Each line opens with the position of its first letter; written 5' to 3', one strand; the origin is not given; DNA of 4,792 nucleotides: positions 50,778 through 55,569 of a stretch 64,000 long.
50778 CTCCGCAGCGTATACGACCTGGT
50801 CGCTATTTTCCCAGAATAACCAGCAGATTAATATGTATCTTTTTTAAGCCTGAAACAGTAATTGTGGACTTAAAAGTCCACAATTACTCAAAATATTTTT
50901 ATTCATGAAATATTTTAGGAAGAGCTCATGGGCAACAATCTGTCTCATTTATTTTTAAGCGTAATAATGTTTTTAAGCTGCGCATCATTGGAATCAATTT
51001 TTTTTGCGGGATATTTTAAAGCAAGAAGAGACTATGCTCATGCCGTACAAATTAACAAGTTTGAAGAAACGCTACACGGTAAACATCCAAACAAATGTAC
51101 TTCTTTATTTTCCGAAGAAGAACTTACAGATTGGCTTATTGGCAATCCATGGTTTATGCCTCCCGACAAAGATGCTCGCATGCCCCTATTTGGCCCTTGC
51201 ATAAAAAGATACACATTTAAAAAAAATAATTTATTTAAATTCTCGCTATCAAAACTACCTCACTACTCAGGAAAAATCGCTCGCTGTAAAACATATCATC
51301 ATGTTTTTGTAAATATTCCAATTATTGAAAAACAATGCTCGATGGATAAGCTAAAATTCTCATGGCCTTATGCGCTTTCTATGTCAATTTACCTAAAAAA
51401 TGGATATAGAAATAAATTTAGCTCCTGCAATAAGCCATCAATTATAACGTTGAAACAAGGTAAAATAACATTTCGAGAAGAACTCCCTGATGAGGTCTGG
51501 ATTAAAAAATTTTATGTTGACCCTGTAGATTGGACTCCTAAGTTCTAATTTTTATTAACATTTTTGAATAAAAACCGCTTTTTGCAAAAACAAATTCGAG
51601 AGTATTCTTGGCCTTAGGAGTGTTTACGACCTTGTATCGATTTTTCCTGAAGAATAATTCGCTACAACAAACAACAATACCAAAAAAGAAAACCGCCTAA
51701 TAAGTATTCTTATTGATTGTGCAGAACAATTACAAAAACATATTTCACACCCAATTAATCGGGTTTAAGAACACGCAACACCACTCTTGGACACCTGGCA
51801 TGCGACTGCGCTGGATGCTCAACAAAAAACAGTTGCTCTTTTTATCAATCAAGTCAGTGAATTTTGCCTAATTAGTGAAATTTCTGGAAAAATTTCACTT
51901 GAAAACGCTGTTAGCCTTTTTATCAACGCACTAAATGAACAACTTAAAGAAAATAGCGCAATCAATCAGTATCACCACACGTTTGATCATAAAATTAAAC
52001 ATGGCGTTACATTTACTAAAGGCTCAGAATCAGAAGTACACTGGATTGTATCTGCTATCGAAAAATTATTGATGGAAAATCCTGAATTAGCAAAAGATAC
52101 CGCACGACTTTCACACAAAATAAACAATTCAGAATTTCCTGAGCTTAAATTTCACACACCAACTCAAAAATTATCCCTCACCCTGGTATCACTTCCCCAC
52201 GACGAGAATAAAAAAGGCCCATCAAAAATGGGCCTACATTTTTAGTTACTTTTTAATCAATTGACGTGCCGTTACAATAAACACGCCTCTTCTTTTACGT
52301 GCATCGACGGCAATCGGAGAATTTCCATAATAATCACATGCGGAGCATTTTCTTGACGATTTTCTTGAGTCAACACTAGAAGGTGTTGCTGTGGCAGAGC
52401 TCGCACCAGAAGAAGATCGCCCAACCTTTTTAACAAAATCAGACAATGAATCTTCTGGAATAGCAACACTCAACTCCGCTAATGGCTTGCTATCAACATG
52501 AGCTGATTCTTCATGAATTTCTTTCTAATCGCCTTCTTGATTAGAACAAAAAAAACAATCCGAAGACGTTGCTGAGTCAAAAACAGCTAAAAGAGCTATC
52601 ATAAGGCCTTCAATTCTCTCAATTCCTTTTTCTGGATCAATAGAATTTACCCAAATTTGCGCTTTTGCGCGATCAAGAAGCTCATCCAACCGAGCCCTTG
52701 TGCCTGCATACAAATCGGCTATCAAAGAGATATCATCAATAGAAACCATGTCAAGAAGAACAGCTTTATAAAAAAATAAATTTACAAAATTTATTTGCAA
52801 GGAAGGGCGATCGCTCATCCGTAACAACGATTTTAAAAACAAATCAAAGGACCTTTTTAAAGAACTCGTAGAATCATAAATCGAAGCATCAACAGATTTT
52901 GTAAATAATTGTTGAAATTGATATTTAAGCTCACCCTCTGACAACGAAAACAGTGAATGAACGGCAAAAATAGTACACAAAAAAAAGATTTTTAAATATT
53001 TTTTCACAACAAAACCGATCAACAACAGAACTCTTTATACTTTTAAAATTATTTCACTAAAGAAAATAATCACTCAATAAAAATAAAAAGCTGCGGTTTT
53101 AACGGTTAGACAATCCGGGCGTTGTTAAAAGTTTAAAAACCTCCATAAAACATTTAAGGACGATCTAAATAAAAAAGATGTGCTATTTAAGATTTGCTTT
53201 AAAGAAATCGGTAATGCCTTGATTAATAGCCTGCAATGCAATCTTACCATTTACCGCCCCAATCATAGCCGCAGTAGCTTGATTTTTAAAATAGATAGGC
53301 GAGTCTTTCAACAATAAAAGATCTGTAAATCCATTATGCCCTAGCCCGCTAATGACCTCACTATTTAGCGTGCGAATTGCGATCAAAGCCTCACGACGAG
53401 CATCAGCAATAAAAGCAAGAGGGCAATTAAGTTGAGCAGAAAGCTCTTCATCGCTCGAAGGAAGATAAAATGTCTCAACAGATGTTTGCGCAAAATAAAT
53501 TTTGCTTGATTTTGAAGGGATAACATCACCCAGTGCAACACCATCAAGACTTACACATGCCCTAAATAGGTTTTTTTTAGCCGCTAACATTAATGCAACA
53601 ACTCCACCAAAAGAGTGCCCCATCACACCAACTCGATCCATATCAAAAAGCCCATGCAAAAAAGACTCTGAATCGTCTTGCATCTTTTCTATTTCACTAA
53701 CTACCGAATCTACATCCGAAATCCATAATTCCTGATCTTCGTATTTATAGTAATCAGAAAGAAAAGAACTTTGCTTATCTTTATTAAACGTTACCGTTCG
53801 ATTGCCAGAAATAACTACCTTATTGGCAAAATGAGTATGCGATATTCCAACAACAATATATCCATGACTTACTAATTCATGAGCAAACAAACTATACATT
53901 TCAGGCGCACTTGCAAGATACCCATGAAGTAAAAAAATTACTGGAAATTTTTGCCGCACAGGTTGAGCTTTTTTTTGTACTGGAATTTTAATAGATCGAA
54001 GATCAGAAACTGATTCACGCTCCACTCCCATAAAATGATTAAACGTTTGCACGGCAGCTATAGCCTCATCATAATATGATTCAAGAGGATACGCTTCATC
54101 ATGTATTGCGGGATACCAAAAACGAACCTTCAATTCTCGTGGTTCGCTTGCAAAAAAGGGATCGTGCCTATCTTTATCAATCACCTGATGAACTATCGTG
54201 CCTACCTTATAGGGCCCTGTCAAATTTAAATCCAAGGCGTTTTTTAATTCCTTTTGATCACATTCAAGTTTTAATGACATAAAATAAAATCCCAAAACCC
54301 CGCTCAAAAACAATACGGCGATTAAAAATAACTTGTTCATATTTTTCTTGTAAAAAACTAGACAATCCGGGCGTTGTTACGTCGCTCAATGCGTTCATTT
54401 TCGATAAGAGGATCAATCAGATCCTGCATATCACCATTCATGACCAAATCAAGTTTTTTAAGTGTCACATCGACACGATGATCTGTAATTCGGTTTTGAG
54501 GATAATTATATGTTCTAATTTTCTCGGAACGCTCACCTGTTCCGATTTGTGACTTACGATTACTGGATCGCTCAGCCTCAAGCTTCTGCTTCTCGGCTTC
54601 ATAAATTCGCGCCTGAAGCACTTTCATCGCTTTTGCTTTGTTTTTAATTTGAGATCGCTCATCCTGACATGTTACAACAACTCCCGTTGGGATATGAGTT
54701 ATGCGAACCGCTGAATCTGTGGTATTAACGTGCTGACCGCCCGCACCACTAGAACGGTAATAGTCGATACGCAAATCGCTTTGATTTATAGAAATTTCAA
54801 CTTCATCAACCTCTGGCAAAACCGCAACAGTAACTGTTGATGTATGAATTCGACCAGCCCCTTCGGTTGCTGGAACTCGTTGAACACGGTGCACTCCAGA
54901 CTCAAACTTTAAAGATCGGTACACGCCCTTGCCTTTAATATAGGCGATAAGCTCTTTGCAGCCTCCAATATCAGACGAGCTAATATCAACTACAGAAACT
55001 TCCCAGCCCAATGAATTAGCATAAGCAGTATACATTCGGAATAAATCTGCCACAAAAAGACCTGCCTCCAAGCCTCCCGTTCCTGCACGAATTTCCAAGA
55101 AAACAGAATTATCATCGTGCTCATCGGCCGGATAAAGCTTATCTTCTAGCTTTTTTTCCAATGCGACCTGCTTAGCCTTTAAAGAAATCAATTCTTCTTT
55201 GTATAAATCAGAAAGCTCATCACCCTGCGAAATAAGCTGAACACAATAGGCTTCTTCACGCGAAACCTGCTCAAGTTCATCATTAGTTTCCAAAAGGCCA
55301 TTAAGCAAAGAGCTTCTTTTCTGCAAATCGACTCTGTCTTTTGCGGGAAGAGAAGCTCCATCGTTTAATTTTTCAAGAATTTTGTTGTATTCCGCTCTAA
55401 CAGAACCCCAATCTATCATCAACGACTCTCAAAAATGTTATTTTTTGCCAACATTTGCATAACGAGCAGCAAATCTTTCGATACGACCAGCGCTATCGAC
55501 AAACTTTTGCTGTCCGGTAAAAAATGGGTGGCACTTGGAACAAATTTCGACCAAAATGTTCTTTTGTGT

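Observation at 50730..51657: Single-gene insertion at the radA 3' end, bracketed by the live radA terminus and a diverged relic copy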

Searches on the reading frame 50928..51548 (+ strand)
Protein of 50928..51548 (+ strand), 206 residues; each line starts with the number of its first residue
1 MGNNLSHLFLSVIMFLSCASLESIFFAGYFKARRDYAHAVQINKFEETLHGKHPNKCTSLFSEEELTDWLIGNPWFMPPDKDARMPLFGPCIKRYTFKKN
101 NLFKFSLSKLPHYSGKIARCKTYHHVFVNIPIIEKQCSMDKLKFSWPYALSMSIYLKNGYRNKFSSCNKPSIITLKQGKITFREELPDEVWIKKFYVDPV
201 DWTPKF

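Call 11: find_encoding_contigs(protein=window:50928-51548:+, flank=10000, max_places=10)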
Protein window:50928-51548:+ (206 aa): 4 contigs read that carry it; 3 places shown.
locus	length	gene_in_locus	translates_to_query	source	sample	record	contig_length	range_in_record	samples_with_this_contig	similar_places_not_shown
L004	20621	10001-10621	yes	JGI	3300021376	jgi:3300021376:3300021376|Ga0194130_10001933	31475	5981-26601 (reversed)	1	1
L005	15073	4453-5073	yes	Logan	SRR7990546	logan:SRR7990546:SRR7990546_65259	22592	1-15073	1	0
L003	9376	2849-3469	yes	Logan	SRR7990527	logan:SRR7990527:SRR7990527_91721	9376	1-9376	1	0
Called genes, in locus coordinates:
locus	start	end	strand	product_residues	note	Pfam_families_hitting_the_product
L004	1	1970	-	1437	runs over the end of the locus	PF04563:RNA_pol_Rpb2_1, PF04561:RNA_pol_Rpb2_2, PF04565:RNA_pol_Rpb2_3, PF10385:RNA_pol_Rpb2_45, PF00562:RNA_pol_Rpb2_6, PF04560:RNA_pol_Rpb2_7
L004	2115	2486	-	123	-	PF16320:Ribosomal_L12_N, PF00542:Ribosomal_L12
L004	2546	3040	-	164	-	PF00466:Ribosomal_L10, PF27436:RL10_C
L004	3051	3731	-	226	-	PF00687:Ribosomal_L1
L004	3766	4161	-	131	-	PF03946:Ribosomal_L11_N, PF00298:Ribosomal_L11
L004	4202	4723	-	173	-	PF02357:NusG, PF00467:KOW (faint)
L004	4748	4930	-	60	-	PF00584:SecE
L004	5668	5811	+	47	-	-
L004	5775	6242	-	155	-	PF02367:TsaE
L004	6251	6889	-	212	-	PF05991:NYN_YacP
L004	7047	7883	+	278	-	PF00231:ATP-synt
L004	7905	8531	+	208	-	PF00265:TK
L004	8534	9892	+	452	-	PF03796:DnaB_C (weak), PF06745:ATPase (weak), PF13481:AAA_25, PF23442:DUF7125 (weak), PF05729:NACHT (faint), PF13401:AAA_22 (weak), PF05362:Lon_C (faint), PF13541:ChlI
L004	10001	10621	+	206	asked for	-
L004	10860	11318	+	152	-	PF22016:DUF6933 (weak)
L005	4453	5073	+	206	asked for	-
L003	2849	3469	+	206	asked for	-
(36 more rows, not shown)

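Call 39: search_protein_families(library=pfam, proteins=[window:50928-51548:+], max_evalue=0.01)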
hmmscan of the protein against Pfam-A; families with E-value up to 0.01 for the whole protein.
window:50928-51548:+ (206 aa): 0 families

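Call 40: find_homologous_proteins(query=window:50928-51548:+, max_evalue=0.01)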
Query window:50928-51548:+ (206 aa): 2 proteins with E <= 0.01 among 46 candidates.
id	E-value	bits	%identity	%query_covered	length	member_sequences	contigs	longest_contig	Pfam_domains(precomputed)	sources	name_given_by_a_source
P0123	8.4e-141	485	100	100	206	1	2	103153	-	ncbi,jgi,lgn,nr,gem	ncbi:hypothetical protein FJ366_00865 [Candidatus Dependentiae bacterium]|nr:hypothetical protein [C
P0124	6.2e-32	129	38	100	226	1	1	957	-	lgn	-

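Call 43: find_encoding_contigs(protein=P0124, flank=5000)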
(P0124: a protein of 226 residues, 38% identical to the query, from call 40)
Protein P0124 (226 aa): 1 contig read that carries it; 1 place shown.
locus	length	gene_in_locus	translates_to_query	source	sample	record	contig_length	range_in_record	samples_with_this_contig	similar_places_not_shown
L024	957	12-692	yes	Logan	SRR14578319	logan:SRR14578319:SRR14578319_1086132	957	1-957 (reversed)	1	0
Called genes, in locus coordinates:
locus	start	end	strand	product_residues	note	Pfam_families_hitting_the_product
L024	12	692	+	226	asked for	-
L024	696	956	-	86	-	?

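Call 48: search_protein_representatives(alignment_id=A1)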
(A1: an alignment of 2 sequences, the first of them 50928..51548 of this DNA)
Query: 2 sequences, 226 profile positions. Proteins with E-value up to 0.001 (for the whole library): 3; up to 1e-10: 3; up to 1e-30: 3. The best 3 are listed.
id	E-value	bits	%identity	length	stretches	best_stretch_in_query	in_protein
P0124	2.6e-133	459.1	-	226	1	1-226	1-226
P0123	3.3e-112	390.1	-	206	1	1-226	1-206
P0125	2.7e-41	158.1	-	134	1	92-226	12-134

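Call 79: search_dna_similar(query=window:50928-51548:+, collection=phages, mode=protein, max_evalue=0.001, max_rows=5)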
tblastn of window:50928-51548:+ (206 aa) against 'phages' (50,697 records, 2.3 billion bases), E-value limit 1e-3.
No match.

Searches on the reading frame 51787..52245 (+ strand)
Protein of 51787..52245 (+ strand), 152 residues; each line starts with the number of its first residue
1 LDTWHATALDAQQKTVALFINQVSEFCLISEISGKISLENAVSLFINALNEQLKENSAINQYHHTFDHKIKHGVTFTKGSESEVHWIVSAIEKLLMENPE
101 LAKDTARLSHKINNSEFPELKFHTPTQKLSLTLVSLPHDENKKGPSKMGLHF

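Call 22: find_homologous_proteins(query=window:51787-52245:+, max_evalue=0.01)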
Query window:51787-52245:+ (152 aa): 2 proteins with E <= 0.01 among 16 candidates.
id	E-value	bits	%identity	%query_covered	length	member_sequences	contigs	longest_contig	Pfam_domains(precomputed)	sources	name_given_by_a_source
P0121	1.4e-94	331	100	100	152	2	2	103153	PF22016.3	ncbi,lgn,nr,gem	ncbi:hypothetical protein FJ366_00870 [Candidatus Dependentiae bacterium]|nr:hypothetical protein [C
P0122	9.3e-27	112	42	92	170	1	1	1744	PF22016.3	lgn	-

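Call 23: find_encoding_contigs(protein=P0122, flank=10000)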
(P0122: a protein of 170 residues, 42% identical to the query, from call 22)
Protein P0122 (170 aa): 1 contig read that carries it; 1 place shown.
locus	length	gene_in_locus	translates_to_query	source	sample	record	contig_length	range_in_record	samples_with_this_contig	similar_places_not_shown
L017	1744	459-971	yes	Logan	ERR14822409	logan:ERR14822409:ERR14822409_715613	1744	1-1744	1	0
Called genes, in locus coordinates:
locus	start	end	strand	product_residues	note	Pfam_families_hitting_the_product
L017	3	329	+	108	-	?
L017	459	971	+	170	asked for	PF22016:DUF6933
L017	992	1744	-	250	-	?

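Call 39: search_protein_families(library=pfam, proteins=[window:51787-52245:+], max_evalue=0.01)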
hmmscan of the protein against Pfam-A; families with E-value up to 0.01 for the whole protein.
window:51787-52245:+ (152 aa): 1 family
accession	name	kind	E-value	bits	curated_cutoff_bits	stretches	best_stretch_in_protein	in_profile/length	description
PF22016.2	DUF6933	-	1e-05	25.9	27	1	3-84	27-107/157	Domain of unknown function (DUF6933)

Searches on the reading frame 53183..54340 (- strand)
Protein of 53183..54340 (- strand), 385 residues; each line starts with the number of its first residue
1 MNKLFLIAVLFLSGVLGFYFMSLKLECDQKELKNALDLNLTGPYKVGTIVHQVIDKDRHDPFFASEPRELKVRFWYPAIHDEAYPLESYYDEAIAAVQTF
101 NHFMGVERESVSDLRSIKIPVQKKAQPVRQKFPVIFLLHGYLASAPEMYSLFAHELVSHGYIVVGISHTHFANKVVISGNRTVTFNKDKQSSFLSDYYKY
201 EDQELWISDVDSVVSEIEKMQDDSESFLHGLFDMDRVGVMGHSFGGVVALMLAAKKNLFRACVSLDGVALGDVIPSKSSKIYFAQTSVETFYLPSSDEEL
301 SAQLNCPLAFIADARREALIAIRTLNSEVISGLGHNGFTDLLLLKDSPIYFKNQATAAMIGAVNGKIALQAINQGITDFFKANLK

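Call 39: search_protein_families(library=pfam, proteins=[window:53183-54340:-], max_evalue=0.01)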
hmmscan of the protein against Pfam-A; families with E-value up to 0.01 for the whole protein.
window:53183-54340:- (385 aa): 13 families
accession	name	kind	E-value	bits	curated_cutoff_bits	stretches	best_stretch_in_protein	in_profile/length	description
PF03403.19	PAF-AH_p_II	-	2.2e-15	56.6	20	2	40-170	12-137/372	Platelet-activating factor acetylhydrolase, isoform II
PF07224.18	Chlorophyllase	-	2.5e-07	30.3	26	1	129-165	39-74/301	Chlorophyllase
PF12740.14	PETase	-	7.4e-07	29.3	28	1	217-265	107-155/263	PET hydrolase-like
PF00326.27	Peptidase_S9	-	9.1e-07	29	22.6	1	230-269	59-99/213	Prolyl oligopeptidase family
PF12697.13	Abhydrolase_6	-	1.1e-05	26.6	26.3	1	135-273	1-100/217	Alpha/beta hydrolase family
PF00561.26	Abhydrolase_1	-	9.7e-05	22.6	25.8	1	133-267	1-102/245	alpha/beta hydrolase fold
PF01738.24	DLH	-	0.00012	22.1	21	1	133-272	14-130/217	Dienelactone hydrolase family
PF00756.26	Esterase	-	0.0013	19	22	1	127-259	19-140/251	Putative esterase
PF08840.17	BAAT_C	-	0.0021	18.6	20.9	1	235-303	22-90/210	BAAT / Acyl-CoA thioester hydrolase C terminal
PF20434.5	BD-FAE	-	0.0032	17.4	26.8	0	204-257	61-111/215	BD-FAE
PF12146.15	Hydrolase_4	-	0.0041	16.9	27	0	134-257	6-98/239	Serine aminopeptidase, S33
PF12695.13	Abhydrolase_5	-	0.0063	16.8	27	0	231-266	53-88/164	Alpha/beta hydrolase family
PF02129.25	Peptidase_S15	-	0.0068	16.6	23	0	234-256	94-116/262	X-Pro dipeptidyl-peptidase (S15 family)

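Call 80: search_dna_similar(query=window:53183-54340:-, collection=plasmids, mode=protein, max_evalue=0.001, max_rows=5)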
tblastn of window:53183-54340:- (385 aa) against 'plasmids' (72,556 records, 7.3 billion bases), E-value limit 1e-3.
Records with a match: 107; places in all: 131; records where one place covers at least 80% of the query: 12.
Best place of each record, by identity: <60% 107.
By first word of the organism name: Streptomyces 48; Bacillus 21; Pantoea 10; Picosynechococcus 5; Clostridium 3; Enterococcus 3; Stenotrophomonas 2; Kitasatospora 2; Streptantibioticus 2; Deinococcus 2; and 9 more.
By predicted mobility (MOB-suite, as given by PLSDB): non-mobilizable 72; mobilizable 26; conjugative 9.
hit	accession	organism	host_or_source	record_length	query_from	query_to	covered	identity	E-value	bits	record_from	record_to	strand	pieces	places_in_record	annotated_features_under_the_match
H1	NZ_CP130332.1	Lysinibacillus fusiformis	Winter wheat (Triticum ...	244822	41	385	90%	27.9%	3e-20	100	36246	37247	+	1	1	carboxylic ester hydrolase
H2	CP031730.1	Stenotrophomonas rhizophila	Nusuttodinium aeruginosum,whole organism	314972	41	385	90%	27.7%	1e-20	101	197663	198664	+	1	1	none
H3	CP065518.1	Stenotrophomonas rhizophila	Kandelia candel (mangrove),cell culture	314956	41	385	90%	27.7%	1e-20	101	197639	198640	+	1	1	none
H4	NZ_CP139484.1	Bacillus sp. RA(2023)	mixed culture,soil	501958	41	349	80%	28.7%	2e-22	107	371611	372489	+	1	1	alpha/beta fold hydrolase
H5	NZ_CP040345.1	Bacillus albus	Apostichopus japonicus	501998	41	349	80%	28.7%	2e-22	107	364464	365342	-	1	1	alpha/beta fold hydrolase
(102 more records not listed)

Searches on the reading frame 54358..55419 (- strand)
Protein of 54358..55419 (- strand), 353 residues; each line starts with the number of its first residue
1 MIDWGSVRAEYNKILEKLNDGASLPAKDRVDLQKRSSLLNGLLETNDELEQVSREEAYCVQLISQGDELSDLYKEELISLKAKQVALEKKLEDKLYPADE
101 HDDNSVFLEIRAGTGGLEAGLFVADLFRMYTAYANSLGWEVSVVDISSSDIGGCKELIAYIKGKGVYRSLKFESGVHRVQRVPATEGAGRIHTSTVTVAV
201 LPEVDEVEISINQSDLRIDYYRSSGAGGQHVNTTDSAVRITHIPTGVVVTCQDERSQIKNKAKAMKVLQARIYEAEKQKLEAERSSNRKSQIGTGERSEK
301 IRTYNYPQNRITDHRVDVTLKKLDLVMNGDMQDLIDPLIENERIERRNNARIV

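Call 84: find_encoding_contigs(protein=window:54358-55419:-, flank=6000, max_places=10)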
Protein window:54358-55419:- (353 aa): 4 contigs read that carry it; 3 places shown.
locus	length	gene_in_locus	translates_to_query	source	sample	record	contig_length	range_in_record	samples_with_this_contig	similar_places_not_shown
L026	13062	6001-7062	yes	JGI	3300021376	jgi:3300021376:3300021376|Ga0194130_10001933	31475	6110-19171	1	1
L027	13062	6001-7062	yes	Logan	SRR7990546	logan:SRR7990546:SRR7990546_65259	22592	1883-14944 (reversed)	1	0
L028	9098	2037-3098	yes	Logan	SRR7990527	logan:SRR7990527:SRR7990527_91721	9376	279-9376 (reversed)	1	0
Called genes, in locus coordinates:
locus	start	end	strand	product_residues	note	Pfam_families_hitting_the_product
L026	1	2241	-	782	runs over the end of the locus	PF03483:B3_4, PF03484:B5, PF17759:tRNA_synthFbeta, PF03147:FDX-ACB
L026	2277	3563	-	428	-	PF00324:AA_permease, PF13520:AA_permease_2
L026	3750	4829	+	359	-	-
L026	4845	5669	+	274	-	PF13624:SurA_N_3 (faint)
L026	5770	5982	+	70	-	PF01197:Ribosomal_L31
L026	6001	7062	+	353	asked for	PF03462:PCRF, PF00472:RF-1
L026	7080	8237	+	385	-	PF03403:PAF-AH_p_II, PF12740:PETase (faint), PF07224:Chlorophyllase (faint), PF12697:Abhydrolase_6 (weak), PF00326:Peptidase_S9 (weak)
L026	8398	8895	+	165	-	-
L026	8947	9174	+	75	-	-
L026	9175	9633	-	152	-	PF22016:DUF6933 (weak)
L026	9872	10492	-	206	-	-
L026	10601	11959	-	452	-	PF03796:DnaB_C (weak), PF06745:ATPase (weak), PF13481:AAA_25, PF23442:DUF7125 (weak), PF05729:NACHT (faint), PF13401:AAA_22 (weak), PF05362:Lon_C (faint), PF13541:ChlI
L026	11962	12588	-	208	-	PF00265:TK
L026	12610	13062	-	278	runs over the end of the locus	PF00231:ATP-synt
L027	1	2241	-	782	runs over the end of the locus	PF03483:B3_4, PF03484:B5, PF17759:tRNA_synthFbeta, PF03147:FDX-ACB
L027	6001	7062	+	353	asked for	PF03462:PCRF, PF00472:RF-1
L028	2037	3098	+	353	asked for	PF03462:PCRF, PF00472:RF-1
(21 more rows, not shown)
